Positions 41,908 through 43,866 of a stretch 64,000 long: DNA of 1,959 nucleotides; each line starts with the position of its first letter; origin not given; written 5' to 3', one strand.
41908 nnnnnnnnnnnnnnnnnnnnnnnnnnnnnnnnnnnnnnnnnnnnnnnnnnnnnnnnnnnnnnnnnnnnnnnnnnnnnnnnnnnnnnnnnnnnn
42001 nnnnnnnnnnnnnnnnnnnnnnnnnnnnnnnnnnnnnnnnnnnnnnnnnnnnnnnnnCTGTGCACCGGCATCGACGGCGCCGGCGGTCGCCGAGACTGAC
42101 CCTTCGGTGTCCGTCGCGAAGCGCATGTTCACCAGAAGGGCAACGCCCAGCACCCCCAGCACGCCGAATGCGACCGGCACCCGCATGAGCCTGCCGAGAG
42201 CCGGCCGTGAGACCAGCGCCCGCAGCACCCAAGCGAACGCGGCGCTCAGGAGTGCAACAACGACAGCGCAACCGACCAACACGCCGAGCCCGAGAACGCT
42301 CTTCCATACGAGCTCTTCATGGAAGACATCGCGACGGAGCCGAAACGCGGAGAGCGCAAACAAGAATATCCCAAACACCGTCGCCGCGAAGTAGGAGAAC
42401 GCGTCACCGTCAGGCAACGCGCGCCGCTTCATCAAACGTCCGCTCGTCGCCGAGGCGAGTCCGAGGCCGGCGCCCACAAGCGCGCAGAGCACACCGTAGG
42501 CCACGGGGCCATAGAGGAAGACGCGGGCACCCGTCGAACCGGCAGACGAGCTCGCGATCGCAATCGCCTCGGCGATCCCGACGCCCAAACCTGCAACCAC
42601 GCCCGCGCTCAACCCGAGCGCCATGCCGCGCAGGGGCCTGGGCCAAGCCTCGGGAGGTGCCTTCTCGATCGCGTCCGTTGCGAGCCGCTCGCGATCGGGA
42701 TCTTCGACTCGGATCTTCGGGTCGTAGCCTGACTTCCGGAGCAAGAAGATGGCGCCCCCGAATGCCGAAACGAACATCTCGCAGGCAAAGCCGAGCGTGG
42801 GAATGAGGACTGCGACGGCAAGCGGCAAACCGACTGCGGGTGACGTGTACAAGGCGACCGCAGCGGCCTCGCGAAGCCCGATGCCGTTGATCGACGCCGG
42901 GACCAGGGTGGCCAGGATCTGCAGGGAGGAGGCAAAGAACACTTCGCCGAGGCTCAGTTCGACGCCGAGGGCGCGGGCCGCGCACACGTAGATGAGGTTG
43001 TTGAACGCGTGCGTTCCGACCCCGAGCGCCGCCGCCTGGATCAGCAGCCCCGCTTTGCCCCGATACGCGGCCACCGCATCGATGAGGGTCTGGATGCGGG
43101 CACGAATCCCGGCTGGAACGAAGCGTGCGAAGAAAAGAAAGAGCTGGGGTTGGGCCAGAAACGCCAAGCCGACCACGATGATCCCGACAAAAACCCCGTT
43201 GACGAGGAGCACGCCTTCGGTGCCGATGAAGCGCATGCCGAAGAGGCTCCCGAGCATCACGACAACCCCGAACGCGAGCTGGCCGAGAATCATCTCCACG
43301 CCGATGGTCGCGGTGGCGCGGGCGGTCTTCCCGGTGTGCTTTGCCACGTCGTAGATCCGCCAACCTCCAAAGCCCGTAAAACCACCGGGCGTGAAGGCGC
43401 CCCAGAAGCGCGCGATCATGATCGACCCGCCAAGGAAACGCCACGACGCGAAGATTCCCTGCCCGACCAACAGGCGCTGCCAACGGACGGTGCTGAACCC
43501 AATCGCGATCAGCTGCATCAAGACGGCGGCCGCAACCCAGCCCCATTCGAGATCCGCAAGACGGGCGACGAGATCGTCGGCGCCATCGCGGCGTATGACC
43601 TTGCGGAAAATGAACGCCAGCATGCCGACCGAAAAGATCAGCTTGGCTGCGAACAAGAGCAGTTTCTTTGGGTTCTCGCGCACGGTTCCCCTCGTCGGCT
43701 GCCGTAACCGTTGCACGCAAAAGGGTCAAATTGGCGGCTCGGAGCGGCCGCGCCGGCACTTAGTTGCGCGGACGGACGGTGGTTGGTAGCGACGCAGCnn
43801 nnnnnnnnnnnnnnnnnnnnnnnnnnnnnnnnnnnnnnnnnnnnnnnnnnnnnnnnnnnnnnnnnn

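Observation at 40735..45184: Single-polypeptide fusion of a flippase-like domain with an LtaS/EptA-like Thr-nucleophile transferase, next to an FG-GAP lipoprotein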

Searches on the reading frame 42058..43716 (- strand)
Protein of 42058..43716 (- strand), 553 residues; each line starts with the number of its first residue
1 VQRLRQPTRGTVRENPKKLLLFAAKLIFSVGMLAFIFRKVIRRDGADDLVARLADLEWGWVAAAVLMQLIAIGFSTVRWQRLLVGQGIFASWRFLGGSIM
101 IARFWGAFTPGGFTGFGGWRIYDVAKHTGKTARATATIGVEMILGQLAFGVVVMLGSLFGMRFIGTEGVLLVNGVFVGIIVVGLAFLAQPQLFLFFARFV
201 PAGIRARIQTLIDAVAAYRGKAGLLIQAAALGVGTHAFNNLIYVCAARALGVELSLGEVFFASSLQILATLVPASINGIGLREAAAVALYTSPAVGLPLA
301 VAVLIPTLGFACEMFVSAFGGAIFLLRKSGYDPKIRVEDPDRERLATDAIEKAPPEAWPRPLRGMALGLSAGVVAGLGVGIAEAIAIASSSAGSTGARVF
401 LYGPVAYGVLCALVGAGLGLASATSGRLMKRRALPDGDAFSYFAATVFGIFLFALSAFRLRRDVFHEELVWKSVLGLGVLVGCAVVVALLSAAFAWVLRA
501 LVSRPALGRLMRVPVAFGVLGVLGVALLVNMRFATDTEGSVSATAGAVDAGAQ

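Call 34: search_protein_representatives(protein=window:42058-43716:-)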
Query: 553 residues. Proteins with E-value up to 0.001 (for the whole library): 2284; up to 1e-10: 325; up to 1e-30: 49. The best 150 are listed.
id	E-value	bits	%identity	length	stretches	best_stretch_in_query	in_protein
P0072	1.0e-178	611.9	59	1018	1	12-543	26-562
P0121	1.5e-141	489.3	50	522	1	16-514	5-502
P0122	3.5e-139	481.5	52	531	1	16-504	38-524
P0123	1.1e-130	453.4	48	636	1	50-550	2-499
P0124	3.3e-109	382.6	50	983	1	16-532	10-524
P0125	1.5e-106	373.8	57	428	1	6-329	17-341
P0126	1.1e-105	370.9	56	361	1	16-346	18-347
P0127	3.9e-101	355.9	49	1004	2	20-339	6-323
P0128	3.0e-85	303.5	90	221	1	107-269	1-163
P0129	7.2e-83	295.6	41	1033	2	17-424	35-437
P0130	1.7e-76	274.6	61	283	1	100-321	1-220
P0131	1.9e-71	257.9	76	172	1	108-279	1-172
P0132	1.2e-62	228.9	36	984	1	17-534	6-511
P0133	4.5e-59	217.1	54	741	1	259-506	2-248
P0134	8.4e-55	203.0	31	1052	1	21-537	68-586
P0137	1.3e-50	189.2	34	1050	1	15-525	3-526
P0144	3.2e-42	161.5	32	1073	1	16-524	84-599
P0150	8.4e-39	150.2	34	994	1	38-489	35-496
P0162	7.0e-33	130.7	27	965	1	9-531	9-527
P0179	2.7e-28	115.5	32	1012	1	26-545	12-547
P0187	6.0e-27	111.1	29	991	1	31-546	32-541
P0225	1.3e-19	86.9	29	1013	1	60-528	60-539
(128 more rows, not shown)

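Call 38: list_cluster_members(proteins=[P0132, P0134, P0137, P0144, P0150, P0162, P0179, P0187, P0225, P0129])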
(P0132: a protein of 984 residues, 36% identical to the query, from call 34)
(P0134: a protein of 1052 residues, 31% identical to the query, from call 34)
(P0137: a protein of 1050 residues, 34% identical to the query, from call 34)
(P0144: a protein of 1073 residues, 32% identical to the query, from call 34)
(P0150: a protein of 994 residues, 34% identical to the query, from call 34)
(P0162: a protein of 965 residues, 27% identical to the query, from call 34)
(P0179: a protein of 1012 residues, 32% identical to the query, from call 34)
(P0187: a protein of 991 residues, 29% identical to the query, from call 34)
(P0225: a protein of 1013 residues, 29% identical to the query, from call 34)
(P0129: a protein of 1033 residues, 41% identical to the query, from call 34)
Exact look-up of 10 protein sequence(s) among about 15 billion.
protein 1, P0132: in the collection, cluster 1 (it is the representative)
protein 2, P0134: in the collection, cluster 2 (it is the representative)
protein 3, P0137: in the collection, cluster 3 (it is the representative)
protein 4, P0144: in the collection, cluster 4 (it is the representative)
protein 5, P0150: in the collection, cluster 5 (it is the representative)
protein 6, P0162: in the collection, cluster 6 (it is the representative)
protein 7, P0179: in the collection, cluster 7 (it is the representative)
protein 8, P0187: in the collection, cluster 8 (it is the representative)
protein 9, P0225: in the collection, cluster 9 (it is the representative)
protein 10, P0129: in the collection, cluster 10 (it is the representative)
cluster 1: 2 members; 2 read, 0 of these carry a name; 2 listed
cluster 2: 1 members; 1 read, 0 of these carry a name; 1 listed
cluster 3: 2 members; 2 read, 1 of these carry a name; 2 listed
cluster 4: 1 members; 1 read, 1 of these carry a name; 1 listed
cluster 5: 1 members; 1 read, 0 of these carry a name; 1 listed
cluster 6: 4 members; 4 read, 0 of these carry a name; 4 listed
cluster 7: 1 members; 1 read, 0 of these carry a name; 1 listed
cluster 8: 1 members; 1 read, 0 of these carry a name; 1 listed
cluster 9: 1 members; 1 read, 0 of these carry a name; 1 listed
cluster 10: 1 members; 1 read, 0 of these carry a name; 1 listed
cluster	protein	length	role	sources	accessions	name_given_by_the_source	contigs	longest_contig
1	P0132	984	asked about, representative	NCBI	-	-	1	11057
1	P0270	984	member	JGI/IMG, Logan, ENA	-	-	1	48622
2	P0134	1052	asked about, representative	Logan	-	-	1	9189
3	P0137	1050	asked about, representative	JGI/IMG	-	hypothetical protein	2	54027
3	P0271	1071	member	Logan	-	-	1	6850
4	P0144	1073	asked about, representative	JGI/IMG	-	arylsulfatase A-like enzyme/uncharacterized membrane protein YbhN (UPF0104 family)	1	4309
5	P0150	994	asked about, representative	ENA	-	-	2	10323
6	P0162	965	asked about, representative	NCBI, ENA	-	-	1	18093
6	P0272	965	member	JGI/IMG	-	-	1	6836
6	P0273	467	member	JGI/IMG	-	-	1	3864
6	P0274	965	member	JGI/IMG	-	-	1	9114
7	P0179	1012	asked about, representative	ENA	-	-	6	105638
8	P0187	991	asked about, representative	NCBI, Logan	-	-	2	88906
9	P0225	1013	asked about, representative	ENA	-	-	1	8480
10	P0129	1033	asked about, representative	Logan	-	-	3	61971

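Call 40: search_solved_structures(query=window:42058-43716:-, max_evalue=10, show_alignments=2)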
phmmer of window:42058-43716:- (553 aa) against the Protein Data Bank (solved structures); distinct sequences matched with E-value up to 10: 1.
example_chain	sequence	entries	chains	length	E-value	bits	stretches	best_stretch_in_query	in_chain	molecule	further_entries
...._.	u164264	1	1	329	0.21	13.6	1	298-384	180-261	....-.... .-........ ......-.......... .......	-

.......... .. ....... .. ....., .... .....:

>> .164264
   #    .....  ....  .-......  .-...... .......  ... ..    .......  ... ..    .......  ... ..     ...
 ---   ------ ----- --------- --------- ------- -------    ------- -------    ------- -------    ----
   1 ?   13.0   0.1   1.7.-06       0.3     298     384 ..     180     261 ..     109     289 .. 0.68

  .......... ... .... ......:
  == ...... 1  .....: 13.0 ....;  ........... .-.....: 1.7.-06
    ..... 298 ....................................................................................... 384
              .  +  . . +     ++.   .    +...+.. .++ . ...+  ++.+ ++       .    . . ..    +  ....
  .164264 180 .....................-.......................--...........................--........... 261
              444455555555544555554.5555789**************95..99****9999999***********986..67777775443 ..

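Call 42: find_homologous_proteins(query=A3, max_evalue=1e-10)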
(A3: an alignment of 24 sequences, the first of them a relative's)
Query A3 (24 sequences) (984 aa, profile of the alignment): 49 proteins with E <= 1e-10 among 8000 candidates.
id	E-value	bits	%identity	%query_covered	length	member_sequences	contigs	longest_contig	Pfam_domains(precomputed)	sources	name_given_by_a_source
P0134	0.0e+0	1254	47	98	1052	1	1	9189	PF03706.19,PF01663.28,PF16347.11,PF00884.29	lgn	-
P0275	0.0e+0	1206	47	98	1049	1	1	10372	PF03706.19,PF01663.28,PF16347.11,PF00884.29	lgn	-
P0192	0.0e+0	1203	36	94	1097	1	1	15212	PF03706.19,PF01663.28,PF16347.11,PF00884.29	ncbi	-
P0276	0.0e+0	1193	46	99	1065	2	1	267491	PF03706.19,PF01663.28,PF16347.11,PF00884.29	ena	-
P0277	0.0e+0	1183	48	98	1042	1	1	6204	PF03706.19,PF01663.28,PF16347.11,PF00884.29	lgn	-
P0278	0.0e+0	1179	47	98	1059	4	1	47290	PF03706.19,PF01663.28,PF16347.11,PF00884.29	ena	-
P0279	0.0e+0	1178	40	98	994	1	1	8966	PF03706.19,PF01663.28,PF16347.11,PF00884.29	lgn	-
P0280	0.0e+0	1176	41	93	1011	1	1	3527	PF03706.19,PF01663.28,PF16347.11,PF00884.29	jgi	jgi:arylsulfatase A-like enzyme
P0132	0.0e+0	1176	100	100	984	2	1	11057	PF03706.19,PF01663.28,PF16347.11,PF00884.29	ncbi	-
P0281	0.0e+0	1175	46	44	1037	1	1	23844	PF03706.19,PF01663.28,PF16347.11,PF00884.29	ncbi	-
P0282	0.0e+0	1175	47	93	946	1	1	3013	PF03706.19,PF01663.28,PF16347.11,PF00884.29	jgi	-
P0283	0.0e+0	1160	47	99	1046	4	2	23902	PF03706.19,PF01663.28,PF16347.11,PF00884.29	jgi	jgi:arylsulfatase A-like enzyme/uncharacterized membrane protein YbhN (UPF0104 family)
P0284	0.0e+0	1157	37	94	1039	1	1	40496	PF03706.19,PF01663.28,PF16347.11,PF00884.29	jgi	jgi:arylsulfatase A-like enzyme/uncharacterized membrane protein YbhN (UPF0104 family)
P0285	0.0e+0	1147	34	93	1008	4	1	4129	PF03706.19,PF01663.28,PF16347.11,PF00884.29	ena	-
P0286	0.0e+0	1138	40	57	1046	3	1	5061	PF03706.19,PF01663.28,PF16347.11,PF00884.29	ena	-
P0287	0.0e+0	1135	35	95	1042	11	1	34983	PF02995.23,PF03706.19,PF01663.28,PF16347.11,PF00884.29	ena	-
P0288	0.0e+0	1119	42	97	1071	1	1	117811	PF03706.19,PF01663.28,PF16347.11,PF00884.29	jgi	-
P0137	0.0e+0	1106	41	99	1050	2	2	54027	PF03706.19,PF01663.28,PF00884.29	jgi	jgi:hypothetical protein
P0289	0.0e+0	1080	49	97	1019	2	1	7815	PF03706.19,PF01663.28,PF16347.11,PF00884.29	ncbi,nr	ncbi:MAG: flippase-like domain-containing protein [Deltaproteobacteria bacterium]|nr:flippase-like d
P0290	0.0e+0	1076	42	97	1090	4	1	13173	PF03706.19,PF01663.28,PF00884.29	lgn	-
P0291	0.0e+0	1069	44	97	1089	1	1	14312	PF03706.19,PF01663.28,PF00884.29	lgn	-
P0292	0.0e+0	1067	43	99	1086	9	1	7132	PF03706.19,PF01663.28,PF00884.29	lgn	-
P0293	0.0e+0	1065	43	93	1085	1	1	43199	PF03706.19,PF01663.28,PF00884.29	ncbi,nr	ncbi:MAG: flippase-like domain-containing protein [Deltaproteobacteria bacterium]|nr:flippase-like d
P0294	0.0e+0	1064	42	98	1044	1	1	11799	PF03706.19,PF01663.28,PF00884.29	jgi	jgi:uncharacterized protein (TIRG00374 family)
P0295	0.0e+0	1054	42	97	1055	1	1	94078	PF03706.19,PF01663.28,PF00884.29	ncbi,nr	ncbi:MAG: flippase-like domain-containing protein [Deltaproteobacteria bacterium]|nr:flippase-like d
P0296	0.0e+0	1052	42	100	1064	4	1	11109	PF03706.19,PF01663.28,PF00884.29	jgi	jgi:uncharacterized protein (TIRG00374 family)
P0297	0.0e+0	1047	44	91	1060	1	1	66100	PF03706.19,PF01663.28,PF00884.29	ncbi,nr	ncbi:MAG: flippase-like domain-containing protein [Deltaproteobacteria bacterium]|nr:flippase-like d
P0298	0.0e+0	1015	45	98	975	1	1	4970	PF03706.19,PF01663.28,PF16347.11,PF00884.29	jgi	jgi:uncharacterized protein (TIRG00374 family)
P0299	2.4e-297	1007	44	97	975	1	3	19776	PF03706.19,PF01663.28,PF16347.11,PF00884.29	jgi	jgi:uncharacterized protein (TIRG00374 family)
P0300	3.1e-296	1004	45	98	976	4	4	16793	PF03706.19,PF01663.28,PF16347.11,PF00884.29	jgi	jgi:arylsulfatase A-like enzyme/uncharacterized membrane protein YbhN (UPF0104 family)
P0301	1.0e-291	989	42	97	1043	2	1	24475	PF03706.19,PF01663.28,PF16347.11,PF00884.29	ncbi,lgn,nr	ncbi:MAG TPA: sulfatase-like hydrolase/transferase [Sandaracinaceae bacterium LLY-WYZ-13_1]|nr:sulfa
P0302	7.3e-289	979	42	97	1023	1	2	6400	PF03706.19,PF01663.28,PF16347.11,PF00884.29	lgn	-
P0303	9.3e-289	979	41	97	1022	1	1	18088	PF03706.19,PF01663.28,PF16347.11,PF00884.29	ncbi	-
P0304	4.4e-287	973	42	97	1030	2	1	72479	PF03706.19,PF01663.28,PF16347.11,PF00884.29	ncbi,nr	ncbi:MAG: sulfatase-like hydrolase/transferase [Sandaracinaceae bacterium]|nr:sulfatase-like hydrola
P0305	2.4e-283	961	42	98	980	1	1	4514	PF03706.19,PF01663.28,PF16347.11,PF00884.29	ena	-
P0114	3.2e-282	957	42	98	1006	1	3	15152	PF03706.19,PF01663.28,PF16347.11,PF00884.29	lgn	-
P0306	5.4e-280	950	41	98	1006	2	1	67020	PF03706.19,PF01663.28,PF16347.11,PF00884.29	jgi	jgi:arylsulfatase A-like enzyme/uncharacterized membrane protein YbhN (UPF0104 family)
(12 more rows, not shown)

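Call 43: find_encoding_contigs(protein=P0276, flank=8000, max_places=1)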
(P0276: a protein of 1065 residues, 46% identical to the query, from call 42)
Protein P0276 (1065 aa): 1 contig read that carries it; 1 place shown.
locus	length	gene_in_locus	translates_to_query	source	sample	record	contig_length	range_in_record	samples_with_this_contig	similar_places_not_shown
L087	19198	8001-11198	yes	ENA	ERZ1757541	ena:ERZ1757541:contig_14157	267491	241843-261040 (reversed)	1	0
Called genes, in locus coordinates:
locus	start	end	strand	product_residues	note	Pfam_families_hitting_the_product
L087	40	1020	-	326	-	-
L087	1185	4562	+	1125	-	PF14691:Fer4_20, PF00070:Pyr_redox (faint), PF01266:DAO (weak), PF01494:FAD_binding_3 (weak), PF01946:Thi4 (weak), PF07992:Pyr_redox_2, PF12831:FAD_oxidored (weak), PF13450:NAD_binding_8, +1 more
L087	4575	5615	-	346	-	PF01380:SIS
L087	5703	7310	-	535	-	PF13646:HEAT_2 (weak), PF02985:HEAT (faint), PF13646:HEAT_2, PF00588:SpoU_methylase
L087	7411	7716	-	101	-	PF00216:Bac_DNA_binding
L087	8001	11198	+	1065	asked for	PF03706:LPG_synthase_TM, PF00884:Sulfatase, PF01663:Phosphodiest (weak), PF16347:SGSH_C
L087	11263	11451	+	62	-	-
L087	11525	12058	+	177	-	PF02627:CMD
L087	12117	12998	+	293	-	-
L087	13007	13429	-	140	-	PF10825:DUF2752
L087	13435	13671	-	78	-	PF04505:CD225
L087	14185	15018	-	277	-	PF01513:NAD_kinase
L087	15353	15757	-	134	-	PF00923:TAL_FSA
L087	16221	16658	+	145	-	-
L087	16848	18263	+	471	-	-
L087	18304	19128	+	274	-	PF00413:Peptidase_M10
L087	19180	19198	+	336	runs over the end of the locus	PF00932:LTD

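Call 44: find_encoding_contigs(protein=P0295, flank=8000, max_places=1)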
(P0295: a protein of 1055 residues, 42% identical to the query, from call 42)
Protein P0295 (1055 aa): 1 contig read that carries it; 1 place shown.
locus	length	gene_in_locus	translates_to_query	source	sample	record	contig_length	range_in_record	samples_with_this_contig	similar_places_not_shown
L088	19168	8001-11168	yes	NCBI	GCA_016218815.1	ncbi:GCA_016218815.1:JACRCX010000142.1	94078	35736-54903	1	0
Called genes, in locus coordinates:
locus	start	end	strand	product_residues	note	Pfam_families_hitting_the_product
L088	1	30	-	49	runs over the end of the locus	PF00468:Ribosomal_L34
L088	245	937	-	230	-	-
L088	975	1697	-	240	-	-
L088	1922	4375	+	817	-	PF00069:Pkinase, PF07714:PK_Tyr_Ser-Thr, PF03781:FGE-sulfatase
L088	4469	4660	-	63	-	-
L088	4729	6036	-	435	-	PF00155:Aminotran_1_2, PF01053:Cys_Met_Meta_PP (weak), PF01041:DegT_DnrJ_EryC1 (weak)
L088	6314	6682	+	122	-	-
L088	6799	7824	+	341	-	-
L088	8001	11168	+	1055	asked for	PF03706:LPG_synthase_TM, PF00884:Sulfatase, PF01663:Phosphodiest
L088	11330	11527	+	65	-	-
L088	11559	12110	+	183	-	-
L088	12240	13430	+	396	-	-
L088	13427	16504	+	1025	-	PF00873:ACR_tran, PF02355:SecD_SecF_C (faint), PF03176:MMPL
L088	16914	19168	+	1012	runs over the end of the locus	PF13620:CarboxypepD_reg, PF13715:CarbopepD_reg_2 (weak), PF22352:K319L-like_PKD (faint), PF14522:Cytochrome_C7 (faint), PF22113:Mtrc-MtrF_II-IV_dom (faint), PF02335:Cytochrom_C552 (faint), PF09699:Paired_CXXCH_1 (faint), PF14537:Cytochrom_c3_2 (faint)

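Call 45: find_encoding_contigs(protein=P0288, flank=8000, max_places=1)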
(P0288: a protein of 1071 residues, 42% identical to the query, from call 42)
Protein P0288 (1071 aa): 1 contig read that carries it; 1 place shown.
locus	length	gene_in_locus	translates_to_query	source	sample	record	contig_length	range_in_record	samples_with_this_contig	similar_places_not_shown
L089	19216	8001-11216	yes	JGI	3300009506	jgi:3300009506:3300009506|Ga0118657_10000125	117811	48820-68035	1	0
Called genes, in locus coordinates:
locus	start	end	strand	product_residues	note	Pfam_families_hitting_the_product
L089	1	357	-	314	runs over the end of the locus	-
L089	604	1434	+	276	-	-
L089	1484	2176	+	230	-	-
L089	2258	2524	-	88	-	PF11154:DUF2934 (weak)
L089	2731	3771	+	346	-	PF02563:Poly_export, PF10531:SLBB, PF22461:SLBB_2, PF10531:SLBB, PF22461:SLBB_2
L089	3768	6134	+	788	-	PF02706:Wzz, PF10609:ParA (faint), PF13807:GNVR, PF01656:CbiA (weak), PF09140:MipZ (weak), PF13614:AAA_31 (faint)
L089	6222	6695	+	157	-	-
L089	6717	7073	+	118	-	-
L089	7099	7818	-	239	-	PF19567:CpsB_CapC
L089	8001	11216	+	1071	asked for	PF03706:LPG_synthase_TM, PF00884:Sulfatase, PF01663:Phosphodiest (weak), PF16347:SGSH_C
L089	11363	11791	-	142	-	-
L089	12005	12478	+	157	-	PF13404:HTH_AsnC-type, PF13412:HTH_24, PF01047:MarR (faint), PF01037:AsnC_trans_reg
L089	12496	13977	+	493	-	PF01053:Cys_Met_Meta_PP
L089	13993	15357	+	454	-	PF14821:Thr_synth_N, PF00291:PALP, PF24857:THR4_C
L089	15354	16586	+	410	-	PF01676:Metalloenzyme, PF10143:PhosphMutase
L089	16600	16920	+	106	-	-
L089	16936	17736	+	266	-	-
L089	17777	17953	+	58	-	-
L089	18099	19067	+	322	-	-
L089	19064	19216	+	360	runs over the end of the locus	PF04055:Radical_SAM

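Call 46: find_encoding_contigs(protein=P0284, flank=8000, max_places=1)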
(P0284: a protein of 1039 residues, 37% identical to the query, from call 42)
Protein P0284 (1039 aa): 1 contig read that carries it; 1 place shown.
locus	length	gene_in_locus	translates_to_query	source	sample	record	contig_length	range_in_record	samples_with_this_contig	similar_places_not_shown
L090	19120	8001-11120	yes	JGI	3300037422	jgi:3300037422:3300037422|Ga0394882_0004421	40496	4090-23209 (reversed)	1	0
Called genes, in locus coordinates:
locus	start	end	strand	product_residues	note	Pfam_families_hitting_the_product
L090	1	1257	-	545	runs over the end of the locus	PF00111:Fer2 (faint), PF13510:Fer2_4, PF10588:NADH-G_4Fe-4S_3, PF22117:Fer4_Nqo3, PF04879:Molybdop_Fe4S4 (weak), PF22151:Fer4_NDSU1 (weak), PF00384:Molybdopterin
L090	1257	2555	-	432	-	PF01512:Complex1_51K, PF10531:SLBB, PF22461:SLBB_2, PF10589:NADH_4Fe-4S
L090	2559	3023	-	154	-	PF01257:2Fe-2S_thioredx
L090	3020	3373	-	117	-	PF00507:Oxidored_q4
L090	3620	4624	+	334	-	PF01210:NAD_Gly3P_dh_N, PF02558:ApbA, PF03435:Sacchrp_dh_NADP (faint), PF03807:F420_oxidored (weak), PF07479:NAD_Gly3P_dh_C, PF20618:GPD_NAD_C_bact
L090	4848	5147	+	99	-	PF04023:FeoA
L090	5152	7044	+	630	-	PF01926:MMR_HSR1, PF02421:FeoB_N, PF07670:Gate, PF07664:FeoB_C, PF07670:Gate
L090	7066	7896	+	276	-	-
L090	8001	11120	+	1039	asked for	PF03706:LPG_synthase_TM, PF00884:Sulfatase, PF01663:Phosphodiest (faint), PF16347:SGSH_C (weak)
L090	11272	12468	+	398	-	PF01053:Cys_Met_Meta_PP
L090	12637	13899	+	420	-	PF13505:OMP_b-brl (weak)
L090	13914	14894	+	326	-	PF00535:Glycos_transf_2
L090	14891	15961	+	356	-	PF01370:Epimerase, PF16363:GDP_Man_Dehyd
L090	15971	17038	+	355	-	PF01370:Epimerase, PF02719:Polysacc_synt_2 (weak), PF04321:RmlD_sub_bind, PF07993:NAD_binding_4, PF08659:KR (weak), PF16363:GDP_Man_Dehyd, PF01370:Epimerase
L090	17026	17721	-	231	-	PF01209:Ubie_methyltran (faint), PF13489:Methyltransf_23, PF13847:Methyltransf_31 (faint), PF08241:Methyltransf_11, PF08242:Methyltransf_12, PF13649:Methyltransf_25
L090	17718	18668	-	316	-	PF00535:Glycos_transf_2, PF13641:Glyco_tranf_2_3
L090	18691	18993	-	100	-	-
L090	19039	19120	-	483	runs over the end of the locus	PF07021:MetW, PF13489:Methyltransf_23, PF08241:Methyltransf_11, PF08242:Methyltransf_12, PF13649:Methyltransf_25, PF13847:Methyltransf_31 (faint)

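Call 60: predict_structure(alignment_id=A4)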
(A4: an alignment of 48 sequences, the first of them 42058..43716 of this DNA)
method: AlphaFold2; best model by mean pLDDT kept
length: 553 residues; sequences in the alignment: 48
mean_pLDDT: 88.5   pTM: 0.81
mean pLDDT of the five models: 88.5, 87.5, 86.5, 85.7, 84.3
residues with pLDDT >= 90: 365; 70-90: 141; 50-70: 22; < 50: 25
segments of 3 or more residues with pLDDT < 50: 1-11, 538-548, 551-553
pLDDT, mean of each block of 10 residues (from residue 1): 43 73 85 76 73 92 98 98 98 97 87 83 96 96 95 92 90 94 93 87 85 93 97 97 97 93 92 77 91 91 94 94 89 94 89 94 97 96 90 75 93 98 94 94 97 95 93 92 97 96 88 82 84 62 48 47
secondary structure, 60 per line:
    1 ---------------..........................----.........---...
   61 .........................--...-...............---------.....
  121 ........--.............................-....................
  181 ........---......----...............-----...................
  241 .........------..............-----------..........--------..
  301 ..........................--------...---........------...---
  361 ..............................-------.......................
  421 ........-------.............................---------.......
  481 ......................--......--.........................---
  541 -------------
elements in order: H16-41 H46-54 H58-85 E88-90 H92-106 H116-128 H131-159 H161-188 H192-197 H202-216 H222-249 H256-269 H281-290 H299-326 E335-337 H341-348 H361-390 H398-428 H436-464 H474-502 H505-510 H513-537
